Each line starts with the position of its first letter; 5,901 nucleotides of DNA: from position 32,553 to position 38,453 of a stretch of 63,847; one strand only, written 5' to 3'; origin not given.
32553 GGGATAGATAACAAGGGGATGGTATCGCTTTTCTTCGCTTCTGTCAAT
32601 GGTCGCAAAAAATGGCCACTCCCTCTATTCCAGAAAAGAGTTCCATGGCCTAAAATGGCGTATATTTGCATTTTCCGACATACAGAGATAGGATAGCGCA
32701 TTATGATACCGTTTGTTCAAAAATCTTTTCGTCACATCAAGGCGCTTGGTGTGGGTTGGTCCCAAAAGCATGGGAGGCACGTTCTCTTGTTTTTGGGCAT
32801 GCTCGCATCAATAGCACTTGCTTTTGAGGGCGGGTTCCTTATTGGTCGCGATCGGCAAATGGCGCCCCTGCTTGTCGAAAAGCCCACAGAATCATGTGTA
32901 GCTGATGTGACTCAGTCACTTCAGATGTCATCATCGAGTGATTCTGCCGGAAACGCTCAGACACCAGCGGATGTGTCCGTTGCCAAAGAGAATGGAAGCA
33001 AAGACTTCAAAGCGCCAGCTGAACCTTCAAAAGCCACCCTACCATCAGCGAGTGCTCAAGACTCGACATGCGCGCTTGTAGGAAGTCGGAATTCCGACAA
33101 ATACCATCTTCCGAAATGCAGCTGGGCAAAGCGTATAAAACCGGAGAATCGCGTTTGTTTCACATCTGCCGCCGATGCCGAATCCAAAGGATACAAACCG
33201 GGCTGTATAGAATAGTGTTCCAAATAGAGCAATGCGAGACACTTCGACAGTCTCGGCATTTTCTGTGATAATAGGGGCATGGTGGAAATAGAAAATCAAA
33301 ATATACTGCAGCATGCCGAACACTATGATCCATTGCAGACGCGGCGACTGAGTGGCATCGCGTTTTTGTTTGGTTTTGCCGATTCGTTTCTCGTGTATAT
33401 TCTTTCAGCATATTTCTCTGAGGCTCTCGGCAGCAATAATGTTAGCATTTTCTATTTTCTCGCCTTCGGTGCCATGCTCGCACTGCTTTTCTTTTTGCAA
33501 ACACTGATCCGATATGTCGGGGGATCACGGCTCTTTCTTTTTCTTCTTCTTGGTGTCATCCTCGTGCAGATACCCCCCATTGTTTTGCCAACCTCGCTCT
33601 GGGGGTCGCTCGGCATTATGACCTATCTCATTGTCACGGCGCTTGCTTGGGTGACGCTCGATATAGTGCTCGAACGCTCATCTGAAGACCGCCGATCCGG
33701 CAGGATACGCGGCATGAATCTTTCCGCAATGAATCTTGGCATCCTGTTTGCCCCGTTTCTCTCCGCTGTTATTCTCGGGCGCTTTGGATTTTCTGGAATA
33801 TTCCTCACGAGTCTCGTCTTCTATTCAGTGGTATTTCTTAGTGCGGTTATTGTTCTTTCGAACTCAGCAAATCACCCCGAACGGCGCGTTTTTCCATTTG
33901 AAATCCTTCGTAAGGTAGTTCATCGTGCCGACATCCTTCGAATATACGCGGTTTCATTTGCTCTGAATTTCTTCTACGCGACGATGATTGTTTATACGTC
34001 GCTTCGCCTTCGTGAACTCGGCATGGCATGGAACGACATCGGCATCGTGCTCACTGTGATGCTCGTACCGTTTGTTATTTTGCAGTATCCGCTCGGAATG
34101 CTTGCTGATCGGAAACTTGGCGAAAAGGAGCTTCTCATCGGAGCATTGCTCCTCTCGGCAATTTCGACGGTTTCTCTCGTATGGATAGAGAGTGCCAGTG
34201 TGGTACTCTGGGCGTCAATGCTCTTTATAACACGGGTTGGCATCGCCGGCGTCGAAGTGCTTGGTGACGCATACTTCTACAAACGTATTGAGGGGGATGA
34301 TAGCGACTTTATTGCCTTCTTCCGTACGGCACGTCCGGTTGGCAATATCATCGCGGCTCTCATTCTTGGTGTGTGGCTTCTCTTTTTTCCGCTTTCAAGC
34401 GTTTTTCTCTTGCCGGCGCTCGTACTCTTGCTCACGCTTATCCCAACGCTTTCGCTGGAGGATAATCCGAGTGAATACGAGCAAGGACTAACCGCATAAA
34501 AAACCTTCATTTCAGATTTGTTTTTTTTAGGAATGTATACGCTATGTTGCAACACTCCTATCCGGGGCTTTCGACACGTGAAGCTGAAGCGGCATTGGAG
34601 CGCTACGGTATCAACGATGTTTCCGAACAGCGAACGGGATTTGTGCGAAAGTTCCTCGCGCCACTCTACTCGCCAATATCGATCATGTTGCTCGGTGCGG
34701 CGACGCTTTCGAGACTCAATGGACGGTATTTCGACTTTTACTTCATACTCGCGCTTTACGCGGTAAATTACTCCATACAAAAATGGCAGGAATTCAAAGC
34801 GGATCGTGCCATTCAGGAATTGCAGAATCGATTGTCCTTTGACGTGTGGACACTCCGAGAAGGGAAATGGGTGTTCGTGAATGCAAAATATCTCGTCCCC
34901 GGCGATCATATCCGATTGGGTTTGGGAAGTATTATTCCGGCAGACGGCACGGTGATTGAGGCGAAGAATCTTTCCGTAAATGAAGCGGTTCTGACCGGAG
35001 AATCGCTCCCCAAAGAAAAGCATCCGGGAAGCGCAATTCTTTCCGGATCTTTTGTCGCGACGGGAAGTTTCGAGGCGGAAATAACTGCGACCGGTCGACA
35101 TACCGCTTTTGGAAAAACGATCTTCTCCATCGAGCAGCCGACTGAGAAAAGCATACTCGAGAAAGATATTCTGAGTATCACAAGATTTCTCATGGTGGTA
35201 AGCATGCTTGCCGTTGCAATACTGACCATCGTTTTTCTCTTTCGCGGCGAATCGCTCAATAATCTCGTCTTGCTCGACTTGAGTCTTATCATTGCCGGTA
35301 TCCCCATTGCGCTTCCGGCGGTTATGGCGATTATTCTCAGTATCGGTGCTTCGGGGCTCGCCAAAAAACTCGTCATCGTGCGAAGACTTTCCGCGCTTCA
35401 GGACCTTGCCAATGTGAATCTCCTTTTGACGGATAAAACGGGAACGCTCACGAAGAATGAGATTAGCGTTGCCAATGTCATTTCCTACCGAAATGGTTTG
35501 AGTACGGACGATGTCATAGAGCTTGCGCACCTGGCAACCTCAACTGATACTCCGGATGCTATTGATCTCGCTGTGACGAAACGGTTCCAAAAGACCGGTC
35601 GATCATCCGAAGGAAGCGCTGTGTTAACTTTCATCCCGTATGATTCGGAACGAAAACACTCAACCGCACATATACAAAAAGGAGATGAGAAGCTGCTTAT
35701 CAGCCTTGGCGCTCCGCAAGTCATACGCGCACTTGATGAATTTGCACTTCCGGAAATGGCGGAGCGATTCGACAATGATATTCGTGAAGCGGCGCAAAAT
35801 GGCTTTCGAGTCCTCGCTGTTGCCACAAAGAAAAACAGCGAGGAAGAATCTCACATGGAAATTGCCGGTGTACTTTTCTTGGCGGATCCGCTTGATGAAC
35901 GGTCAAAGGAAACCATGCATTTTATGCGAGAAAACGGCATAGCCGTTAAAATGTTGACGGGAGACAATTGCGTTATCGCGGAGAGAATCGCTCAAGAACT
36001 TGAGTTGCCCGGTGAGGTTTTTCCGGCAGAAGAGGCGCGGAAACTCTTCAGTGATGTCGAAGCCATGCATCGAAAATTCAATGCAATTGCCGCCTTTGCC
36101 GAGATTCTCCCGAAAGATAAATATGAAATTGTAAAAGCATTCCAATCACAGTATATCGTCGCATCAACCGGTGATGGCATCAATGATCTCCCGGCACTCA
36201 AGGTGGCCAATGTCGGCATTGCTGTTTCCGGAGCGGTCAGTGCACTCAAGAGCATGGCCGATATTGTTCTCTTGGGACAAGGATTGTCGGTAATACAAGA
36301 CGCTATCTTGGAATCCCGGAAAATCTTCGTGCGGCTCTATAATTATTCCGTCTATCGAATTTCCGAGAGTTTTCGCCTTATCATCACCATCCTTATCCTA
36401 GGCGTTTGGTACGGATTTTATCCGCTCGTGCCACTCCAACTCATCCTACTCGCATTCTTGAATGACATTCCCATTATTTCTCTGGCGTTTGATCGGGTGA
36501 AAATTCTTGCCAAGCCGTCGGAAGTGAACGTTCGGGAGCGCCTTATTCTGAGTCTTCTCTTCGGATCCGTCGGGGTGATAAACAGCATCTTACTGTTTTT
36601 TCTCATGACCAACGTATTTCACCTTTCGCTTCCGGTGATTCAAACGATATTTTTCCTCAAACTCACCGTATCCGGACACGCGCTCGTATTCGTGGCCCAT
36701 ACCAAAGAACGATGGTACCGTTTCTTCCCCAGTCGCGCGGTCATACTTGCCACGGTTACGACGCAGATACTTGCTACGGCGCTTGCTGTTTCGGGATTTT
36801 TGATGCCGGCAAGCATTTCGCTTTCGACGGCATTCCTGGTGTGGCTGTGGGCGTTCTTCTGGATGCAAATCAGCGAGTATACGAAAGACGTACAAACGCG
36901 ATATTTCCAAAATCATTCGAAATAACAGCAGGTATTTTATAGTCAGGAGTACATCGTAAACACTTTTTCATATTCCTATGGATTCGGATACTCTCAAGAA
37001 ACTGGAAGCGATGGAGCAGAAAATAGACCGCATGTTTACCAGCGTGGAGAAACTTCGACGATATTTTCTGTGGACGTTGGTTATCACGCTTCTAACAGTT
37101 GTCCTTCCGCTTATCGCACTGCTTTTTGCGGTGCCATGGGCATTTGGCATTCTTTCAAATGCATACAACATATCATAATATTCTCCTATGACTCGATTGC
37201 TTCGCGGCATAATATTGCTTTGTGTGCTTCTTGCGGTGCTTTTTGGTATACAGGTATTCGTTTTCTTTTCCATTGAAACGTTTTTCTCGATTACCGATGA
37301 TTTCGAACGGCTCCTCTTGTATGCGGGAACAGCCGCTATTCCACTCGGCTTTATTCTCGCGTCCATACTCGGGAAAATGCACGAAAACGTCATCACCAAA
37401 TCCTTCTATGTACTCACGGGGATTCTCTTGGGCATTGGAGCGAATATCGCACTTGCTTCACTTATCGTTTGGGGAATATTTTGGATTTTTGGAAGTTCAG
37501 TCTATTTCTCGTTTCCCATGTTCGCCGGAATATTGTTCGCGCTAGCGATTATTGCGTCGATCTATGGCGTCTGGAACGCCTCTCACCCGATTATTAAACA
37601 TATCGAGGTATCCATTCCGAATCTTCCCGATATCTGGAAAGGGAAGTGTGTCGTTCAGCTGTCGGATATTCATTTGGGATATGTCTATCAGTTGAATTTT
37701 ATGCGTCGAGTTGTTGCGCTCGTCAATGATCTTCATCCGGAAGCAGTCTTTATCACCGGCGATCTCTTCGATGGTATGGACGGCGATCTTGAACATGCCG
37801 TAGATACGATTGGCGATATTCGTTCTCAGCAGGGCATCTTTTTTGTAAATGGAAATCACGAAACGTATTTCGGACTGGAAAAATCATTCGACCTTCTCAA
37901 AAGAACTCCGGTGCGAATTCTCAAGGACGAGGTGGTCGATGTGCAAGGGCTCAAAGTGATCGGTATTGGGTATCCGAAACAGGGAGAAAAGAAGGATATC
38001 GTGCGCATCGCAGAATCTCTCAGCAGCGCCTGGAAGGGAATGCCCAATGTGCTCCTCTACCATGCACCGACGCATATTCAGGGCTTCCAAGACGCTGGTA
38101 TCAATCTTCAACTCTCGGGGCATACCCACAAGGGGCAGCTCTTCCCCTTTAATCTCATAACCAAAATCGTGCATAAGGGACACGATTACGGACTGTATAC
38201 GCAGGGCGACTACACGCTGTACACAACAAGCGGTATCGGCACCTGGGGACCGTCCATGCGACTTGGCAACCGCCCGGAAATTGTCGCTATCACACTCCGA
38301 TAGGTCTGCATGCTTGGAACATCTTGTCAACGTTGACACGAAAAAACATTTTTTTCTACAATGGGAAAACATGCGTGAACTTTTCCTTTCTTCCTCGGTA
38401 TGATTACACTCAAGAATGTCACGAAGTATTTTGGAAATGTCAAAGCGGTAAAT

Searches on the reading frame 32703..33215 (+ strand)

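Call 52: search_protein_families(library=pfam, proteins=[window:32703-33215:+], max_evalue=0.1)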
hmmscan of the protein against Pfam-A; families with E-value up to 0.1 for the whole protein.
window:32703-33215:+ (170 aa): 1 family
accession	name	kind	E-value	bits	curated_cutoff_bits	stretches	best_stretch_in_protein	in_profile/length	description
PF02805.21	Ada_Zn_binding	-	0.006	17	23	1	124-166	17-58/65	Metal binding domain of Ada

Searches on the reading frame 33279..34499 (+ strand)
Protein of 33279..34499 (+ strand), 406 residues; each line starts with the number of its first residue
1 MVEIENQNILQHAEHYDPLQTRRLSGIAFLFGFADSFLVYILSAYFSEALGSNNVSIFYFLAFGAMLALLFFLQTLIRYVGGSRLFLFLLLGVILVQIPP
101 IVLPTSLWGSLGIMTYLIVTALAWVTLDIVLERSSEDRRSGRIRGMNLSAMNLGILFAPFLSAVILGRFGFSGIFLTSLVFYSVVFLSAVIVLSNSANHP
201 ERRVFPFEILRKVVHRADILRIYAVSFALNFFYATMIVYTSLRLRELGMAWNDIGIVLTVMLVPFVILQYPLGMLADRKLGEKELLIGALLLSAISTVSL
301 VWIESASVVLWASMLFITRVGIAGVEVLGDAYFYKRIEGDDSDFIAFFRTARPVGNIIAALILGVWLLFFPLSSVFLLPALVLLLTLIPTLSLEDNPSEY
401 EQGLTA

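Call 15: search_protein_families(library=pfam, proteins=[window:33279-34499:+], max_evalue=0.001)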
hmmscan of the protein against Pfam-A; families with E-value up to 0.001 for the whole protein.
window:33279-34499:+ (406 aa): 2 families
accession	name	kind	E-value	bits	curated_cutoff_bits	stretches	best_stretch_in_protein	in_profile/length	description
PF07690.21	MFS_1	-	4.9e-21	75.5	33.4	2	229-394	7-173/347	Major Facilitator Superfamily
PF12832.13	MFS_1_like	-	0.0001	21.9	25.2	1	231-388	10-174/373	MFS_1 like family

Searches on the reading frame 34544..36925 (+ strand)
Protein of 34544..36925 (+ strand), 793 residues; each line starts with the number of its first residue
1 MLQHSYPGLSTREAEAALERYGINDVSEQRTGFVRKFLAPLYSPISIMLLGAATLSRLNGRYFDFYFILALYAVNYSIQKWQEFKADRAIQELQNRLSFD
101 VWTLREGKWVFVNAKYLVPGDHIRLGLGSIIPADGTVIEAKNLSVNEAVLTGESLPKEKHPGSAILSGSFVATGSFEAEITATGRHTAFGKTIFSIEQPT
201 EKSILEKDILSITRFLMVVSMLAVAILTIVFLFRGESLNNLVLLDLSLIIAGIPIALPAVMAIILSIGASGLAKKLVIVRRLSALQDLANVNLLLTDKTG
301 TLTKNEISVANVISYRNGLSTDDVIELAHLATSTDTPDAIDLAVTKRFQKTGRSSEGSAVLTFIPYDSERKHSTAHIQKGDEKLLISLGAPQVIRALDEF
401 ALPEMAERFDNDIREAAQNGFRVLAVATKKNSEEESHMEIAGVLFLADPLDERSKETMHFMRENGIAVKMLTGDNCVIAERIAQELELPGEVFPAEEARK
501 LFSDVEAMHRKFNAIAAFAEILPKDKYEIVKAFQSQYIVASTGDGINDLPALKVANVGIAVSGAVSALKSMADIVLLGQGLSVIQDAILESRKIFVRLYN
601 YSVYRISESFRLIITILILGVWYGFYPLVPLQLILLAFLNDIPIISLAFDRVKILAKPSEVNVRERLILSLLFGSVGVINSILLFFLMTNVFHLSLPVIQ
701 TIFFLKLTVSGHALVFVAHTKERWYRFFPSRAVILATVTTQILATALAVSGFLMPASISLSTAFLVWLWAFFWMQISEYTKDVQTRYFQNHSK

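Call 15: search_protein_families(library=pfam, proteins=[window:34544-36925:+], max_evalue=0.001)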
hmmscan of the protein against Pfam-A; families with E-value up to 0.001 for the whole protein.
window:34544-36925:+ (793 aa): 4 families
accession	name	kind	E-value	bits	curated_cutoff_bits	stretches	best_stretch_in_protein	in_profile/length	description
PF00122.25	E1-E2_ATPase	-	2.4e-43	148.2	28.1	1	101-275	7-181/181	E1-E2 ATPase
PF00702.32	Hydrolase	-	1.5e-13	52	26.4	1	292-555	2-190/191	haloacid dehalogenase-like hydrolase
PF00690.31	Cation_ATPase_N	-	6.6e-09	35.7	20.4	1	4-56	16-69/69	Cation transporter/ATPase, N-terminus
PF08282.18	Hydrolase_3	-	4e-05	23.9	20.9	0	539-576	206-243/255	haloacid dehalogenase-like hydrolase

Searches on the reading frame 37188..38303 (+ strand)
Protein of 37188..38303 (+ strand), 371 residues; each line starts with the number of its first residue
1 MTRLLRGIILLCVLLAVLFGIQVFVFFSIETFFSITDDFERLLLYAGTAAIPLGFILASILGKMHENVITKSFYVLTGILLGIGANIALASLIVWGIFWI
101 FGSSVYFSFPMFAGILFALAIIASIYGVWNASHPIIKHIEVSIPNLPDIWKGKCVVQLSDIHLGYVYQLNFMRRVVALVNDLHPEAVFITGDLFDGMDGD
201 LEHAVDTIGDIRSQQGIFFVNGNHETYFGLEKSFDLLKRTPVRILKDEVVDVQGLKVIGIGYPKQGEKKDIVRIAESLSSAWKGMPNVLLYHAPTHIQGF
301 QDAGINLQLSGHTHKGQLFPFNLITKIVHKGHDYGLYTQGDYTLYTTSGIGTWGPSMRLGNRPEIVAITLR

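Call 15: search_protein_families(library=pfam, proteins=[window:37188-38303:+], max_evalue=0.001)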
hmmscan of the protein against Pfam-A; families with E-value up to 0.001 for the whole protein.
window:37188-38303:+ (371 aa): 1 family
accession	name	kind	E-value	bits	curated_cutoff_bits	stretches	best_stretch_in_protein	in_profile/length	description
PF00149.33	Metallophos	-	3.1e-09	38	21.5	1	155-315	3-190/191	Calcineurin-like phosphoesterase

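Call 69: search_protein_families(library=ncbifam, proteins=[window:37188-38303:+], max_evalue=0.001)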
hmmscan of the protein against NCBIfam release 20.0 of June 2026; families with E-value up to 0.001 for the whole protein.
window:37188-38303:+ (371 aa): 3 families
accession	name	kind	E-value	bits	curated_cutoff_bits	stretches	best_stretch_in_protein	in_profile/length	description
NF033458.1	lipid_A_LpxG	equivalog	6.7e-19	68.4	350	2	122-225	10-118/321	UDP-2,3-diacylglucosamine diphosphatase LpxG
NF008460.0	PRK11340.1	equivalog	7.7e-17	61.6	188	1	155-370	52-270/271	phosphodiesterase YaeI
TIGR04123.1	P_estr_lig_assc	hypoth_equivalog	6.3e-05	22.5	150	1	172-226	53-110/207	ligase-associated DNA damage response endonuclease PdeM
